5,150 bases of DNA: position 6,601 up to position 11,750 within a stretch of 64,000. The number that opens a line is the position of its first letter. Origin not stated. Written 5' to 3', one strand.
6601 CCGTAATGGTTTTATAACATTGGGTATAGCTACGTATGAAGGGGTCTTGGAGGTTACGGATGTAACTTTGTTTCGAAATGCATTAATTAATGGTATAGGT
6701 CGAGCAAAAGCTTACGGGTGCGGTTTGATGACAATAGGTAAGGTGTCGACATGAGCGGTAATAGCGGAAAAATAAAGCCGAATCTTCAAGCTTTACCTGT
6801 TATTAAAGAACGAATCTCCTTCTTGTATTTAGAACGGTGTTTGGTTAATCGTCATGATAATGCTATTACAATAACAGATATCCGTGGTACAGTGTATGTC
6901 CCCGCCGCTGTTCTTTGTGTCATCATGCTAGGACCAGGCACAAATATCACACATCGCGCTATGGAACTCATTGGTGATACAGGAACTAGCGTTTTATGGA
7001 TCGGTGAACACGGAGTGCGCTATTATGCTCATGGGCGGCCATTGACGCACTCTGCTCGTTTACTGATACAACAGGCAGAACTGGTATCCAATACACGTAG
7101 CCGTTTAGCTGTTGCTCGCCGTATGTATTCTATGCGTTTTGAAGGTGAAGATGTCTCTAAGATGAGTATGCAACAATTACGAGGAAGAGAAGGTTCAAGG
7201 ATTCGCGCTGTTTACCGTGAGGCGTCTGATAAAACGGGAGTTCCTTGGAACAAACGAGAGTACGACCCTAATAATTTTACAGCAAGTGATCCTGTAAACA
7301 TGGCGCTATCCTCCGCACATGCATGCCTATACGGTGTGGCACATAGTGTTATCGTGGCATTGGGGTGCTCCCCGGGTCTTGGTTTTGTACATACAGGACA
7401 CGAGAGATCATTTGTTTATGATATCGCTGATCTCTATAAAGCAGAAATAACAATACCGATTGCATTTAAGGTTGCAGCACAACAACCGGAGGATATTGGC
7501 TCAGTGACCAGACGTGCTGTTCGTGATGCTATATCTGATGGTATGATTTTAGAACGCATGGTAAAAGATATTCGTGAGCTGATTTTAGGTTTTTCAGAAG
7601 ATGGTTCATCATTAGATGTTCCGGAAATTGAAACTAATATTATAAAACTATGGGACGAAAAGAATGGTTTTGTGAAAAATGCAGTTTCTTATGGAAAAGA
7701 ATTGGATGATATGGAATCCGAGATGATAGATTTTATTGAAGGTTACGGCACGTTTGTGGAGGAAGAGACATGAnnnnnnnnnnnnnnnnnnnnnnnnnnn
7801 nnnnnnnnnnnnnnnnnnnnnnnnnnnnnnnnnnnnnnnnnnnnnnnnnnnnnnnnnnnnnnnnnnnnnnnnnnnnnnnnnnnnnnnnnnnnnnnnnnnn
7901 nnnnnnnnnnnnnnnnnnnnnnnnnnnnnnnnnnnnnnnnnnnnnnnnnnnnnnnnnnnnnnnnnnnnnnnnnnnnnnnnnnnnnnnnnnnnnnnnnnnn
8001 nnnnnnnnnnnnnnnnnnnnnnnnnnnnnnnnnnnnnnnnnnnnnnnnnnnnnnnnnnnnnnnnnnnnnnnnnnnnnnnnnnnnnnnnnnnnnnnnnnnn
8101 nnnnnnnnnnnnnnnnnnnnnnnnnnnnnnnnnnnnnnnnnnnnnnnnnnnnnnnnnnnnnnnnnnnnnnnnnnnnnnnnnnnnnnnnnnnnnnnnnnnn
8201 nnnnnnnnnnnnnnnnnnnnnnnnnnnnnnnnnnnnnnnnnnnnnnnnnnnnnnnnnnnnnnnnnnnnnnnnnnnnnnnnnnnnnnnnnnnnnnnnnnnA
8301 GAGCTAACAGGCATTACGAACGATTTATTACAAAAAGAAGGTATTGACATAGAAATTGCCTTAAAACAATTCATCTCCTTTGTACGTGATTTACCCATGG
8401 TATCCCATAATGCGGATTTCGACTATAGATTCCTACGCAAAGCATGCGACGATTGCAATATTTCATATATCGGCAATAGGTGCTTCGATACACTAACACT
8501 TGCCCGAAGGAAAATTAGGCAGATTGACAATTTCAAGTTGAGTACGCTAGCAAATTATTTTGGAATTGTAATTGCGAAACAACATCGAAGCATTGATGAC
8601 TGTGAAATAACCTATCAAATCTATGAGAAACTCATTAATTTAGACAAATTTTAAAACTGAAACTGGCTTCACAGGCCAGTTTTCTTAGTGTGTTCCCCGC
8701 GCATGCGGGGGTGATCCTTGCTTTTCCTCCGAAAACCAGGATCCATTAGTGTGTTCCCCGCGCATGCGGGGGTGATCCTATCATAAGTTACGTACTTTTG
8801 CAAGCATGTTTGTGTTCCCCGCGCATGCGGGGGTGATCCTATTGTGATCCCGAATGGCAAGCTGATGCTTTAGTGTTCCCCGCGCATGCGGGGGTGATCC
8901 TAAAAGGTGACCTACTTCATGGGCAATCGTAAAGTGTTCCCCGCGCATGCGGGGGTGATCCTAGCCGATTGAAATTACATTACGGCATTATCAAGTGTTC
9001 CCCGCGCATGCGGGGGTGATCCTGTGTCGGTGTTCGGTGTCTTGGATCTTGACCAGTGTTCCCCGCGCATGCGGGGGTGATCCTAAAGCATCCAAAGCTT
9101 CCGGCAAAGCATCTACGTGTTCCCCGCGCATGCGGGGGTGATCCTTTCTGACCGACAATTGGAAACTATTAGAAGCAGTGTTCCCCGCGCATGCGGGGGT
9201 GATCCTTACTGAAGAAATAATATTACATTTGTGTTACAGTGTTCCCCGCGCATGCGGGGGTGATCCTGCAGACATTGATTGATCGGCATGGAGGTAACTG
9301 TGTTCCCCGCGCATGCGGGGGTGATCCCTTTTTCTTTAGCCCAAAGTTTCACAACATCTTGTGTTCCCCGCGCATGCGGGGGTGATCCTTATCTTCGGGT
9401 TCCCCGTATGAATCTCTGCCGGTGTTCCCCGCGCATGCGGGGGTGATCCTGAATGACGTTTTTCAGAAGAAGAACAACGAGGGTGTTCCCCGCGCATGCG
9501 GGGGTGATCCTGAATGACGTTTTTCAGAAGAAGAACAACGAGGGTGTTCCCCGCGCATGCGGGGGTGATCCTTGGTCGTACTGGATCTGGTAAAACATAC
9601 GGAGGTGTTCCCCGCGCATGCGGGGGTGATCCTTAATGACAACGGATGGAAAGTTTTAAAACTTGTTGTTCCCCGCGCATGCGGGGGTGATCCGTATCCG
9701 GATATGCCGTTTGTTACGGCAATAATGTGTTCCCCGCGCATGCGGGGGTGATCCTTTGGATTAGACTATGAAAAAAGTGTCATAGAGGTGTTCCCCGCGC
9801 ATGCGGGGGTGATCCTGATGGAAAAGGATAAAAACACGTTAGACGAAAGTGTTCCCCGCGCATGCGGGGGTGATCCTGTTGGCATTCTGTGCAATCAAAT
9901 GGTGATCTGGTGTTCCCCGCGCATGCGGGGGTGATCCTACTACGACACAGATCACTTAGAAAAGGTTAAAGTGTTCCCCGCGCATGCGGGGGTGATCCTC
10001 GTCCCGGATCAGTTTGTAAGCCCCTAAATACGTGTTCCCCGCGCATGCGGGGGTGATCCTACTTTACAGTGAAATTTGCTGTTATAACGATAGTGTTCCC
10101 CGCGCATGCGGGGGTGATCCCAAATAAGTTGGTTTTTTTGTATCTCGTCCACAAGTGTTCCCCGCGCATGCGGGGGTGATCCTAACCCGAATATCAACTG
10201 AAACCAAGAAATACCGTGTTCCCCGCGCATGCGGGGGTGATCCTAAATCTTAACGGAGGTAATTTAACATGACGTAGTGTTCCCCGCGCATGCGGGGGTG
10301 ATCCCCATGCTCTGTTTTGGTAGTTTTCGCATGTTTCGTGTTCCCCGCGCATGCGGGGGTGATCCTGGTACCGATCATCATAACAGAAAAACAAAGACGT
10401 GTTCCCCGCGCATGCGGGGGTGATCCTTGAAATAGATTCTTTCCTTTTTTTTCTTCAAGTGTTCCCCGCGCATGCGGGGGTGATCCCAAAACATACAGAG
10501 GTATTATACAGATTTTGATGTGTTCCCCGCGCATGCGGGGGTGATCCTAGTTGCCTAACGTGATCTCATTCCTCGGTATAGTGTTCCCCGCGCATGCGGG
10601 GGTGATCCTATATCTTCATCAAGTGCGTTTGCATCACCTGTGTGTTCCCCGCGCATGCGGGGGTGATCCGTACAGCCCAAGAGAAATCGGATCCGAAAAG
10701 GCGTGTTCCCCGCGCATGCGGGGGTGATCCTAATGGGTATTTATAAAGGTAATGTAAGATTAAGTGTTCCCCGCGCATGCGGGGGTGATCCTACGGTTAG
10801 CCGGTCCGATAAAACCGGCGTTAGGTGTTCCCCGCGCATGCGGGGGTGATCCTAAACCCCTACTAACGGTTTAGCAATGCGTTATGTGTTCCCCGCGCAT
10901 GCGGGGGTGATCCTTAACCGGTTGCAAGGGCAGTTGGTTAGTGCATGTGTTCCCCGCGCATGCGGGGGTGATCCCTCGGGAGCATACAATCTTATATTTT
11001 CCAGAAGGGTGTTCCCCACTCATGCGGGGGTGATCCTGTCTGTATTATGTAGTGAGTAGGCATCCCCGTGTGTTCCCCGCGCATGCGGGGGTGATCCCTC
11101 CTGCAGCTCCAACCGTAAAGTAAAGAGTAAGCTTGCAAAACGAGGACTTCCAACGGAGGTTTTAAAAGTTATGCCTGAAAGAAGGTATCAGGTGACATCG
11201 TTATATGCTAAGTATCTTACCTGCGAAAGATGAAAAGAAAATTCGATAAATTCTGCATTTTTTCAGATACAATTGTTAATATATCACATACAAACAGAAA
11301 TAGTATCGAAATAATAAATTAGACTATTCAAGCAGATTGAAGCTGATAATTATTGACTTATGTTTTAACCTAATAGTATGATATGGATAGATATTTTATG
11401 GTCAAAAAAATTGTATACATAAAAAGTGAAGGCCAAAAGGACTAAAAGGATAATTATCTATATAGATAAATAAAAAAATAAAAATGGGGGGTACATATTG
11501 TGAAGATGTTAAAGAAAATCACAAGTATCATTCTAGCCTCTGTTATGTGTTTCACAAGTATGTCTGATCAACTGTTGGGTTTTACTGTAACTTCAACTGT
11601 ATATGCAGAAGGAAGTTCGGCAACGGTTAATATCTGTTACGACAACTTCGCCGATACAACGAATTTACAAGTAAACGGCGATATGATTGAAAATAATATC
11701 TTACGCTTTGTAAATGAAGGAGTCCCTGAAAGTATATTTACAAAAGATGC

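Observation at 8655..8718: CRISPR array begins 35 bp after the cas2 stop, with only a hairpin where a leader should be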

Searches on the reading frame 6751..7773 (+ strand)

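Call 6: search_protein_families(library=ncbifam, proteins=[window:6751-7773:+])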
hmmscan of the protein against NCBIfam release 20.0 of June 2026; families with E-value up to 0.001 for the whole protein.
window:6751-7773:+ (340 aa): 8 families
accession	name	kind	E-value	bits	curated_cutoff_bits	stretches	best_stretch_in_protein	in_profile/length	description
TIGR03638.1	cas1_ECOLI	exception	1.1e-109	365.9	215.6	1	13-278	2-268/269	type I-E CRISPR-associated endonuclease Cas1e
TIGR00287.1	cas1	equivalog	2.1e-38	132.2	71.7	2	139-246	151-261/327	CRISPR-associated endonuclease Cas1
TIGR03637.1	cas1_YPEST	exception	6.3e-18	65.2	150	2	139-277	171-305/307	type I-F CRISPR-associated endonuclease Cas1f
TIGR03641.1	cas1_HMARI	exception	2.2e-11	43.7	304.1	2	137-244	141-248/324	type I-B CRISPR-associated endonuclease Cas1b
NF049935.1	cas4g_cas1g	exception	7.5e-06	24.7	560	0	139-216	359-440/546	CRISPR-associated endonuclease Cas4g/Cas1g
TIGR03983.1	cas1_MYXAN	equivalog_domain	0.00011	21.3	358.05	0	167-231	191-257/347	type I-MYXAN CRISPR-associated endonuclease Cas1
TIGR04093.1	cas1_CYANO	exception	0.00027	20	385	0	136-215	149-227/334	type I-D CRISPR-associated endonuclease Cas1d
TIGR03640.1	cas1_DVULG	exception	0.00075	18.8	385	0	139-215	156-233/340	type I-C CRISPR-associated endonuclease Cas1c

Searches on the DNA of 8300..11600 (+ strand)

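Call 31: search_rna_families(source=window, start=8300, end=11600, threshold=evalue, max_evalue=0.1)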
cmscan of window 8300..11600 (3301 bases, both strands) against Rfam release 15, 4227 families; matches with E-value up to 0.1: 0.
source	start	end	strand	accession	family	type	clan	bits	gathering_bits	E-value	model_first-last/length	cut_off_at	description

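Call 51: search_dna_similar(query=window:8690-11097:+, collection=phages, mode=distant, max_evalue=0.01, max_rows=30)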
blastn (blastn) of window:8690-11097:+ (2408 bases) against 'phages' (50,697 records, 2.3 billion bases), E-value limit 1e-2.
Records with a match: 2; places in all: 5; records where one place covers at least 80% of the query: 0.
Best place of each record, by identity: 60-80% 2.
By first word of the organism name: Bacteriophage 1; Escherichia 1.
By host as written in the record: - 1; Escherichia coli O157:H7 ATCC 43895 1.
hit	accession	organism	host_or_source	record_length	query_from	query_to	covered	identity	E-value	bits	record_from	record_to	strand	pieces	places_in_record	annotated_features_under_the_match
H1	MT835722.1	Bacteriophage sp.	human fecal samples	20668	309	2042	32%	68.8%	7e-14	259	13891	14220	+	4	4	record has no annotation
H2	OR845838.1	Escherichia phage ECO95 1-6-1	Escherichia coli O157:H7 ATCC 43895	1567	1160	2156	12%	69.9%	4e-4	104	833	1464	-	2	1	record has no annotation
